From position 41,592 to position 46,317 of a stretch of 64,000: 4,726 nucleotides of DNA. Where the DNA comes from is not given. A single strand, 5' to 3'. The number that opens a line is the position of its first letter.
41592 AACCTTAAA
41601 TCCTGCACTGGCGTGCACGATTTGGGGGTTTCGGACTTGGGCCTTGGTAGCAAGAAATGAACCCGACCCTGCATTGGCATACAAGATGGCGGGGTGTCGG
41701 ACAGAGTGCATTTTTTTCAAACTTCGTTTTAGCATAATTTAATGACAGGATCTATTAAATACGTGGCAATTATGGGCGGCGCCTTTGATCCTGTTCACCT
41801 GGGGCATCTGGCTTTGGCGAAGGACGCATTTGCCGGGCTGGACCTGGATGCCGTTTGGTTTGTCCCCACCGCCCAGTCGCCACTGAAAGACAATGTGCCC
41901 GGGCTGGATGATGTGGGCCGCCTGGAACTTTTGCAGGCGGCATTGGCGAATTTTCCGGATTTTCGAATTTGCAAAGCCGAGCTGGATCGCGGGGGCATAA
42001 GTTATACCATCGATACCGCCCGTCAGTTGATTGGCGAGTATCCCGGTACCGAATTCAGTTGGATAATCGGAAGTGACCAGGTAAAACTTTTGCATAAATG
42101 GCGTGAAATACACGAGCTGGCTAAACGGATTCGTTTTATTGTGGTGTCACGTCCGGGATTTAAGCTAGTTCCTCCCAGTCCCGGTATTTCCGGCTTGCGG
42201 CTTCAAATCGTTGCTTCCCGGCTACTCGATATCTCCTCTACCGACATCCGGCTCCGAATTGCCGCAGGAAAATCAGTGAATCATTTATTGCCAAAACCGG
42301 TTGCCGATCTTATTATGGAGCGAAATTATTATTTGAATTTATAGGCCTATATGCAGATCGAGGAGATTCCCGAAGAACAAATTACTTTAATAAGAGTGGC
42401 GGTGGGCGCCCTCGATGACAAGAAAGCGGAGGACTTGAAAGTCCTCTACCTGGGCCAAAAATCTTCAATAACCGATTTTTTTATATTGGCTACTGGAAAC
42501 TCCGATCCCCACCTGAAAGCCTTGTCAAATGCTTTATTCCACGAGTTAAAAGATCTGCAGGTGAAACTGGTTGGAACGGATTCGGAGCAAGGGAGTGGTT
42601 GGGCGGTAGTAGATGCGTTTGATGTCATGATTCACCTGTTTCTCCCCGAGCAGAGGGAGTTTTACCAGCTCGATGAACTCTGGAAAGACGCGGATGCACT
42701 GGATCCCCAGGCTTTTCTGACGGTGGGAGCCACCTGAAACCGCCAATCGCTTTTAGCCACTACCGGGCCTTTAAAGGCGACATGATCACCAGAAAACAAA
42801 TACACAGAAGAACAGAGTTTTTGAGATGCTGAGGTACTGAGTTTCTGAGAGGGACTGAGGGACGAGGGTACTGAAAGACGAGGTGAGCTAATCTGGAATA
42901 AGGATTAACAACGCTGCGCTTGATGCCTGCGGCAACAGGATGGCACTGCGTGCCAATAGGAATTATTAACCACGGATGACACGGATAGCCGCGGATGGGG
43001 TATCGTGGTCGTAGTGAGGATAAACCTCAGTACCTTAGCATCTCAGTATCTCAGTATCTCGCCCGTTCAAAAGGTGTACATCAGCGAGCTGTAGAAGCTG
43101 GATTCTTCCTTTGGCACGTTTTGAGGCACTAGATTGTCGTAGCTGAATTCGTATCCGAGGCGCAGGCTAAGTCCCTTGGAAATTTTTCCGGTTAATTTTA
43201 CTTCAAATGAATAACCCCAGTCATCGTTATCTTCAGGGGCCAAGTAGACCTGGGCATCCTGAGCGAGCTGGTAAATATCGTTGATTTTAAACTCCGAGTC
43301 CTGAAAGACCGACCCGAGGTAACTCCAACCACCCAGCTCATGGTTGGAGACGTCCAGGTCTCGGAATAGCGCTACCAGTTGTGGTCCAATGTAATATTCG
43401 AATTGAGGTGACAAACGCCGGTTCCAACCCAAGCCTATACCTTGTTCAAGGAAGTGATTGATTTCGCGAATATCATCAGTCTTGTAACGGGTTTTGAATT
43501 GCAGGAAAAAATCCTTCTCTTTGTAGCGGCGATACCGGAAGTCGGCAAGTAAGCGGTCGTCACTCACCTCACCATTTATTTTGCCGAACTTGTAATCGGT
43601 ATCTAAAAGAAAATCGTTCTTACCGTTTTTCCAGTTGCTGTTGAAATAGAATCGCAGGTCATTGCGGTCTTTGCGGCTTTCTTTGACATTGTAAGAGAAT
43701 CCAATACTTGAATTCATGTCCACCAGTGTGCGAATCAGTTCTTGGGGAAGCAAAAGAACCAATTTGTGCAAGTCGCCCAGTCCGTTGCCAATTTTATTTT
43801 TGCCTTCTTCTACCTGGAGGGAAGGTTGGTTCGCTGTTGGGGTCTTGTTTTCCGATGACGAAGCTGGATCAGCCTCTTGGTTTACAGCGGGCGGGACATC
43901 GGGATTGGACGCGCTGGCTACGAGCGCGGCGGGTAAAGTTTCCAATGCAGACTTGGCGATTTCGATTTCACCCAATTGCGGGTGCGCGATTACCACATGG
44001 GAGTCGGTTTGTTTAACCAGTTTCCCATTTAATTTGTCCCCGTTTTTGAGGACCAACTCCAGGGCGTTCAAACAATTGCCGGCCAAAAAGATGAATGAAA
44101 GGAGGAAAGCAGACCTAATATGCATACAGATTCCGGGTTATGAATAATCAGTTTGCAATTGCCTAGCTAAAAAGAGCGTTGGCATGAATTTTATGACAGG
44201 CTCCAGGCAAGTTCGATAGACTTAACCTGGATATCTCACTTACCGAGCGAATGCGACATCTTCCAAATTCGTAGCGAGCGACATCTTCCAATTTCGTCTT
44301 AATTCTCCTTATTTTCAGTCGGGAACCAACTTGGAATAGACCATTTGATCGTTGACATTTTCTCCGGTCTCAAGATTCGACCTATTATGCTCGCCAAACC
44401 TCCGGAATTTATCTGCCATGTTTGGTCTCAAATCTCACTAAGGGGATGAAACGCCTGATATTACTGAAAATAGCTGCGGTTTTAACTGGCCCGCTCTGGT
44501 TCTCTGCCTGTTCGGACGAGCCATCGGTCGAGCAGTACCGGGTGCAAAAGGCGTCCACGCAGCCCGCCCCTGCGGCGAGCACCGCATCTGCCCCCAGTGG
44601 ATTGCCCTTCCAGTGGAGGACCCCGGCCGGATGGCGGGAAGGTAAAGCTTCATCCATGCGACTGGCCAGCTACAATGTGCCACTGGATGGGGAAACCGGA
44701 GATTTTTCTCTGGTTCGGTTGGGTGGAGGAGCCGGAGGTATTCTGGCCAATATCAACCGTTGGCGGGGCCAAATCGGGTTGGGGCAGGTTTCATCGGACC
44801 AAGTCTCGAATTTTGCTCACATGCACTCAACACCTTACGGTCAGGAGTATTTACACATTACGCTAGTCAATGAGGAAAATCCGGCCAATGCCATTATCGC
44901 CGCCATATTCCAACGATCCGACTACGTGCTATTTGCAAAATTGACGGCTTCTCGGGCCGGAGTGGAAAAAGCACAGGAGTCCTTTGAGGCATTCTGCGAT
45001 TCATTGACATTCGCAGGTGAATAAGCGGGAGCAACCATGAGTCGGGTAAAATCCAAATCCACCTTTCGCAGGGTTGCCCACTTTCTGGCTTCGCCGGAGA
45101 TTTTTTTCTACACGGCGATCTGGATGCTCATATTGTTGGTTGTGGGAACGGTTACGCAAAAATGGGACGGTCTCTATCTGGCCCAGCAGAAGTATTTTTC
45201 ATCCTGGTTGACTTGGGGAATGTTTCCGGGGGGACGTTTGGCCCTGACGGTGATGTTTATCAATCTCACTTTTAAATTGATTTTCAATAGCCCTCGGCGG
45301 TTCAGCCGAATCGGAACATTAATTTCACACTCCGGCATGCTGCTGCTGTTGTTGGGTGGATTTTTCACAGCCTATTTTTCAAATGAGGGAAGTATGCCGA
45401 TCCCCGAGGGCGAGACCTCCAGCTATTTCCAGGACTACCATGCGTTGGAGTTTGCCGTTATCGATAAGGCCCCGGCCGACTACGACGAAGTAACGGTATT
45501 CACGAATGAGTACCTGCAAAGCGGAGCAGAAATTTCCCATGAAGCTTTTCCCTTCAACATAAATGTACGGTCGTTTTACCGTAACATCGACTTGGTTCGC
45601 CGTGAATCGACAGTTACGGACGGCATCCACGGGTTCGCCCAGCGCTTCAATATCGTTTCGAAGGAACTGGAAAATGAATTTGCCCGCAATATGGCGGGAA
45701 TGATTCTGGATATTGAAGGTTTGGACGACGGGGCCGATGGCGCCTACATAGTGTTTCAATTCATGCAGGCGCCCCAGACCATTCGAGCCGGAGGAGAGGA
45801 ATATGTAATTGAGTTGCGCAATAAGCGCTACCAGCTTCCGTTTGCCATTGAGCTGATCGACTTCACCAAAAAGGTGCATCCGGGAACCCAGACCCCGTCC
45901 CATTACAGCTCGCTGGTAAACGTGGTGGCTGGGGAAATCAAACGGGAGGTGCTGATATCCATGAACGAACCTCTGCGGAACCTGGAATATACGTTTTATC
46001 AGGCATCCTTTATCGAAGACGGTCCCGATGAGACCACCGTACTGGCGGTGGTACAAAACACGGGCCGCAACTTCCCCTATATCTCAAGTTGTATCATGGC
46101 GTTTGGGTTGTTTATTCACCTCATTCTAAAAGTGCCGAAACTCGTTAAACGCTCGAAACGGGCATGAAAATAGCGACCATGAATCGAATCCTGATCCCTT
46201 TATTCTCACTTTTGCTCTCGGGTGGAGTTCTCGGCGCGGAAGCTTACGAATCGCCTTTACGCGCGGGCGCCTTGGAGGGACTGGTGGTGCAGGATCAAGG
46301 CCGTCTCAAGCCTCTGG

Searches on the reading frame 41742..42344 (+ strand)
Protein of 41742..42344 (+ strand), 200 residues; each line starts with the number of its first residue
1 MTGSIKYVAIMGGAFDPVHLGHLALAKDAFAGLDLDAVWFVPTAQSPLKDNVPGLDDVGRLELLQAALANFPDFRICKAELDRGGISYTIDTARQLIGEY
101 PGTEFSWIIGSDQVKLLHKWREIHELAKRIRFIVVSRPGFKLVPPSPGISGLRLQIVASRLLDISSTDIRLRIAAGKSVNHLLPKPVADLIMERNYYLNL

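Call 10: search_protein_families(library=pfam, proteins=[window:41742-42344:+])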
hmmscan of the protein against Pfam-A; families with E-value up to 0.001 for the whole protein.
window:41742-42344:+ (200 aa): 1 family
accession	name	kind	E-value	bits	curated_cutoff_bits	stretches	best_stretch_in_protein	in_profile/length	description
PF01467.32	CTP_transf_like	-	2.5e-20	73.5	21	1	10-171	1-132/133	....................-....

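Call 64: find_homologous_proteins(query=window:41742-42344:+, max_evalue=1e-40)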
Query window:41742-42344:+ (200 aa): 33 proteins with E <= 1e-40 among 968 candidates.
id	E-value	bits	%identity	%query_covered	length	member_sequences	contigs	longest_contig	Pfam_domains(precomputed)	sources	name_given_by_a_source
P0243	1.4e-121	422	100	95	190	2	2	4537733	PF01467.33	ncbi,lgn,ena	-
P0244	1.4e-88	314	76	96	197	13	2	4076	PF01467.33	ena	-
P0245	5.6e-88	312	73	98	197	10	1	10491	PF01467.33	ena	-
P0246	7.1e-86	305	72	98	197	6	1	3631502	PF01467.33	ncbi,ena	-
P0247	1.3e-83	298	72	98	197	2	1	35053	PF01467.33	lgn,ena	-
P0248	4.4e-80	286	65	99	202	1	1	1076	PF01467.33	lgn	-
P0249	1.1e-76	275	68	96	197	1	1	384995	PF01467.33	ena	-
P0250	5.4e-69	250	60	96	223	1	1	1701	PF01467.33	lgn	-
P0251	5.0e-67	243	58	99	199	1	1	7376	PF01467.33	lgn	-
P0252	6.9e-66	240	58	99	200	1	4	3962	PF01467.33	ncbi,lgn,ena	-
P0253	1.6e-64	235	55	99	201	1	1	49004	PF01467.33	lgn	-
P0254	4.5e-64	234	60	99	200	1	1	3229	PF01467.33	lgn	-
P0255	1.1e-62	229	55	99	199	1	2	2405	PF01467.33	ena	-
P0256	1.7e-62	229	56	99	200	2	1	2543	PF01467.33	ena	-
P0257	2.2e-62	228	54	99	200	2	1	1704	PF01467.33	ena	-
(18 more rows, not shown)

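Call 65: find_encoding_contigs(protein=P0246, flank=10000, max_places=3)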
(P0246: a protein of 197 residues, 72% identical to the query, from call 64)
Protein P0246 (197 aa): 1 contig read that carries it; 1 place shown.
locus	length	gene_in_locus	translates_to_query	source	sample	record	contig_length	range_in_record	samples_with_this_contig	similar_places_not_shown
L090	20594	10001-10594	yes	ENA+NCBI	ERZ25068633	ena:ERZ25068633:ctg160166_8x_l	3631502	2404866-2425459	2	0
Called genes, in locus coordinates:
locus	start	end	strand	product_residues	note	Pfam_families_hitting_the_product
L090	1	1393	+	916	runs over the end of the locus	-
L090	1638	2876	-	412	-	PF07394:DUF1501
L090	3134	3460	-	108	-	PF05635:23S_rRNA_IVP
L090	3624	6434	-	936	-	PF07635:PSCyt1, PF07583:PSCyt2, PF07587:PSD1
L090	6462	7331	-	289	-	PF06439:3keto-disac_hyd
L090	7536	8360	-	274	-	PF06439:3keto-disac_hyd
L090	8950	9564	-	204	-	PF06055:ExoD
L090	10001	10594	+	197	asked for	PF01467:CTP_transf_like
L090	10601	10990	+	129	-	PF02410:RsfS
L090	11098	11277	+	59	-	-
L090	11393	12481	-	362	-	PF04338:DUF481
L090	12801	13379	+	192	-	-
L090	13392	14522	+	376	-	PF05140:ResB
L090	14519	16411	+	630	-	PF01578:Cytochrom_C_asm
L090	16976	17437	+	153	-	PF14588:YjgF_endoribonc, PF01042:Ribonuc_L-PSP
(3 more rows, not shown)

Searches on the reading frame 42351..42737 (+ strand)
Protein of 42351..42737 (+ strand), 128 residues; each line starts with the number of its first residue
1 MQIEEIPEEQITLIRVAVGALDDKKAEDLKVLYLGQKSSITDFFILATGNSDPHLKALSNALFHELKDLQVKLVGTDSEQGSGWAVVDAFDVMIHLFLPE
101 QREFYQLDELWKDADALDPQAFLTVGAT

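Call 10: search_protein_families(library=pfam, proteins=[window:42351-42737:+])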
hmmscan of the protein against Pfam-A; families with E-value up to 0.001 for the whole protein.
window:42351-42737:+ (128 aa): 1 family
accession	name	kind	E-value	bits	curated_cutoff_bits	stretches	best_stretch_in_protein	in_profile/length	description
PF02410.21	RsfS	-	1.2e-26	93.2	21.6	1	17-111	3-98/98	Ribosomal silencing factor during starvation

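Call 13: find_encoding_contigs(protein=window:42351-42737:+, flank=10000, max_places=10)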
Protein window:42351-42737:+ (128 aa): no gene with exactly this product is on record in the collection.

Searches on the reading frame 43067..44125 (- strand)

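Call 10: search_protein_families(library=pfam, proteins=[window:43067-44125:-])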
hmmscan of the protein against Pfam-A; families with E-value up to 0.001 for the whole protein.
window:43067-44125:- (352 aa): 1 family
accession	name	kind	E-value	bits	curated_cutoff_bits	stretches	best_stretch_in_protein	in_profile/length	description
PF04338.18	DUF481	-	1.6e-16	61.4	21.1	1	142-352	2-210/210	Protein of unknown function, DUF481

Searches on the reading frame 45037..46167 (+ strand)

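Call 18: search_protein_families(library=pfam, proteins=[window:45037-46167:+])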
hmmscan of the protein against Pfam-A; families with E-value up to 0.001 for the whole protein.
window:45037-46167:+ (376 aa): 1 family
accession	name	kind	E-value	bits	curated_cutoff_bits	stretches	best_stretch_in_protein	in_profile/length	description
PF05140.19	ResB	-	2.3e-16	60.1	24.6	2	264-328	202-268/486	ResB-like family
